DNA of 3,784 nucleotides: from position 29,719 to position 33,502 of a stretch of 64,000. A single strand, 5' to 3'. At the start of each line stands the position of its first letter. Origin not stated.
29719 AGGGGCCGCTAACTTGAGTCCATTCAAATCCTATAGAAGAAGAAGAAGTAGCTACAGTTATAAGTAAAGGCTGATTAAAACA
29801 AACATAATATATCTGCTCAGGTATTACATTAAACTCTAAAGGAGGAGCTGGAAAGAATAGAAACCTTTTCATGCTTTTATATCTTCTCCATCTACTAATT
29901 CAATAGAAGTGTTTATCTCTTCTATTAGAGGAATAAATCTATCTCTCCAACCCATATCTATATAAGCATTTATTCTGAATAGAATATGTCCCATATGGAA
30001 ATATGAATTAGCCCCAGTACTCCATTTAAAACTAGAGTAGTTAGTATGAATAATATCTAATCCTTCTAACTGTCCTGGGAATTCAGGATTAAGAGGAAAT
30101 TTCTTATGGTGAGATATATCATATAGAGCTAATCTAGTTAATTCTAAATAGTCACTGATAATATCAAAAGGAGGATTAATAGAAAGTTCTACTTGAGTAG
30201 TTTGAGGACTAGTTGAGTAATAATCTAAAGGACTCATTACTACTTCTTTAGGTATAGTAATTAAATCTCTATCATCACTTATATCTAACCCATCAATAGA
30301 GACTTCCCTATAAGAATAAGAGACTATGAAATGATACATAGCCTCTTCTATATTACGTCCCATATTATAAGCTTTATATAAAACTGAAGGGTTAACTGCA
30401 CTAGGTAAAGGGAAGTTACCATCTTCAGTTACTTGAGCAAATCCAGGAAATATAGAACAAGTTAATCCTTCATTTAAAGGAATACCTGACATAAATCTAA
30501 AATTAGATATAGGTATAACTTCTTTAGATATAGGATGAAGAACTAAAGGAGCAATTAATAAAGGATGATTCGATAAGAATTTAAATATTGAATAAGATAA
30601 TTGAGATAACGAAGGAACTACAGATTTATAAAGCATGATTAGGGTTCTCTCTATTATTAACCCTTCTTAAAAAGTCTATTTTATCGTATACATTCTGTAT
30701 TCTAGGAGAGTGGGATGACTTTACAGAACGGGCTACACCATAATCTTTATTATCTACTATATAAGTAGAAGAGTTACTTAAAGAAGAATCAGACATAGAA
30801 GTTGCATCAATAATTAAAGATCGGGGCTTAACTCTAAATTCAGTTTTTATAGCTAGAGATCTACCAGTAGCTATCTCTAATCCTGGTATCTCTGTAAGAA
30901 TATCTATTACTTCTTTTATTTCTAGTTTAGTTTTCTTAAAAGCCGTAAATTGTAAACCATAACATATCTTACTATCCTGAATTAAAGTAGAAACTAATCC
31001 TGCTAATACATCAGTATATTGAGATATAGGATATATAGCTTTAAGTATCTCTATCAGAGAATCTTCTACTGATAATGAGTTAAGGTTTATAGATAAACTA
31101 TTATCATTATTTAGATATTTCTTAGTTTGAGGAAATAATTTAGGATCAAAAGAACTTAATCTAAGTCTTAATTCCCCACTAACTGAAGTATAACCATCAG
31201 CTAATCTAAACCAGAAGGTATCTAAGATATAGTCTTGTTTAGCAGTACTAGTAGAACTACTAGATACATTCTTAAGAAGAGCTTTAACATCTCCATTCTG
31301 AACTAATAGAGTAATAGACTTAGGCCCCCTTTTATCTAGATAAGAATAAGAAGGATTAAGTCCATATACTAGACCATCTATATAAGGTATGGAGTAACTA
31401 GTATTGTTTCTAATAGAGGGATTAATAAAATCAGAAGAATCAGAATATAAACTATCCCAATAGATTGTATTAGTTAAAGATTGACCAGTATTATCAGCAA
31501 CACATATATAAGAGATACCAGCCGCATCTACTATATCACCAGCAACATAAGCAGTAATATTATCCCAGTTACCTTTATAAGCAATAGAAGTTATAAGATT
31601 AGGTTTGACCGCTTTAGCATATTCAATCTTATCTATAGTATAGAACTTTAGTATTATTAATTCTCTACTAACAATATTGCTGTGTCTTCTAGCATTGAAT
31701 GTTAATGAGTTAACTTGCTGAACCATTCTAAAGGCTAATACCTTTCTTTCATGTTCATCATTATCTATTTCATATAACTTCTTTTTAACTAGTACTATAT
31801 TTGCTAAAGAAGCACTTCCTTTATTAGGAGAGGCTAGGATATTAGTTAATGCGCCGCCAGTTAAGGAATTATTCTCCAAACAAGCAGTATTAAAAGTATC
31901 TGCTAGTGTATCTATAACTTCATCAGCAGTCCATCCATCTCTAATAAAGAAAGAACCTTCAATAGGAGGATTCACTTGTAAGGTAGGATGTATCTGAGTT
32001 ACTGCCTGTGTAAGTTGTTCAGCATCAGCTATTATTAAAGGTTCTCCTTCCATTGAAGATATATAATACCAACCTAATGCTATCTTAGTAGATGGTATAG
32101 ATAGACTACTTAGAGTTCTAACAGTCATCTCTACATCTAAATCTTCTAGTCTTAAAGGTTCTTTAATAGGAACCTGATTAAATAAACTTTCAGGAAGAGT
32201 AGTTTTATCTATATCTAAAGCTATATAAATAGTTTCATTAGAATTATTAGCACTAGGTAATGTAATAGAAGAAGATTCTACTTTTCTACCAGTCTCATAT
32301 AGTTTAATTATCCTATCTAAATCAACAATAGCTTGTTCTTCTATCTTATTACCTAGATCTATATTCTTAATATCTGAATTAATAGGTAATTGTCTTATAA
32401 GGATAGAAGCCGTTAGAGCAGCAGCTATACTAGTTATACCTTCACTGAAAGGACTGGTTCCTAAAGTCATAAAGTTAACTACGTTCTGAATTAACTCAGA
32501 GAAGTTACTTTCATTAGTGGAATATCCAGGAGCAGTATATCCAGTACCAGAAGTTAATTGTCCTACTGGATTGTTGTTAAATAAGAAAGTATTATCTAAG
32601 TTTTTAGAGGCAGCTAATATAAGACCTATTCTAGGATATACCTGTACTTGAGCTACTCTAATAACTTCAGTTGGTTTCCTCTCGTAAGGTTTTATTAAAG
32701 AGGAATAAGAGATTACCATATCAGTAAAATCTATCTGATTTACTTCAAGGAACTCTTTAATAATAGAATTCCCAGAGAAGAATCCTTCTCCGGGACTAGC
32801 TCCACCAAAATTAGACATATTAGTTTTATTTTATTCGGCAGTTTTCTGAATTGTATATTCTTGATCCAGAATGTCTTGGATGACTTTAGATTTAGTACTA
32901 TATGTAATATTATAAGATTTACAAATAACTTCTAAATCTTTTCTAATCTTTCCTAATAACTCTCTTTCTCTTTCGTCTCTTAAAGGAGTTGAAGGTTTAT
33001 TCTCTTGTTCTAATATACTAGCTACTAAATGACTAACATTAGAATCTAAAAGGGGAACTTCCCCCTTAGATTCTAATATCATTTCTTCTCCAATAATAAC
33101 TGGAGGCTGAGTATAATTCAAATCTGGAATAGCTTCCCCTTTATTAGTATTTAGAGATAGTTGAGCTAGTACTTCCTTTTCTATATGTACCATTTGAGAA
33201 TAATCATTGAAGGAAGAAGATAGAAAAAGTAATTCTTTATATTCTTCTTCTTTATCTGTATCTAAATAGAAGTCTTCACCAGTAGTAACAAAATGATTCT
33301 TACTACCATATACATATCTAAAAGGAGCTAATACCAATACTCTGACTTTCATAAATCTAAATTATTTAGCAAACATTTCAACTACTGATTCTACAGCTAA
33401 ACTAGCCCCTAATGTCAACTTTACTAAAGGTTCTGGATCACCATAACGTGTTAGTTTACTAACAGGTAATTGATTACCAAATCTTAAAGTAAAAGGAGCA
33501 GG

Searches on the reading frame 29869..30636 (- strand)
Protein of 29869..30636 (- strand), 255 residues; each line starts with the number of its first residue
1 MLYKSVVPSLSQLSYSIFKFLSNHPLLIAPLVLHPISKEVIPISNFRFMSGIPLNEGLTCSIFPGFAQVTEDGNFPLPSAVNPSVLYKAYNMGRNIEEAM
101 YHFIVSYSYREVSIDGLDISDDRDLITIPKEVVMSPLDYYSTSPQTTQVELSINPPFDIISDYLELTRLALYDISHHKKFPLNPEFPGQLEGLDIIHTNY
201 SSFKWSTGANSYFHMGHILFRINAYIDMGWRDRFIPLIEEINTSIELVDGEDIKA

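Call 24: search_protein_families(library=phrogs, proteins=[window:29869-30636:-], max_evalue=0.001)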
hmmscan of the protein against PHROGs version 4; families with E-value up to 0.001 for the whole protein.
window:29869-30636:- (255 aa): 1 family
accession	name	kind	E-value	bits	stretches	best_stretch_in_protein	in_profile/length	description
phrog_34839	-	unknown function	2.9e-42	145.7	1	8-237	8-222/232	-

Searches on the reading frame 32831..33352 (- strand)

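Call 6: search_protein_families(library=phrogs, proteins=[window:32831-33352:-], max_evalue=0.01)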
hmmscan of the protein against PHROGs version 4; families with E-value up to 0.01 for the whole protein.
window:32831-33352:- (173 aa): 1 family
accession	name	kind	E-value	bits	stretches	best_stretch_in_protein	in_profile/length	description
phrog_23369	-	unknown function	0.0087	17.3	0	45-71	36-62/80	-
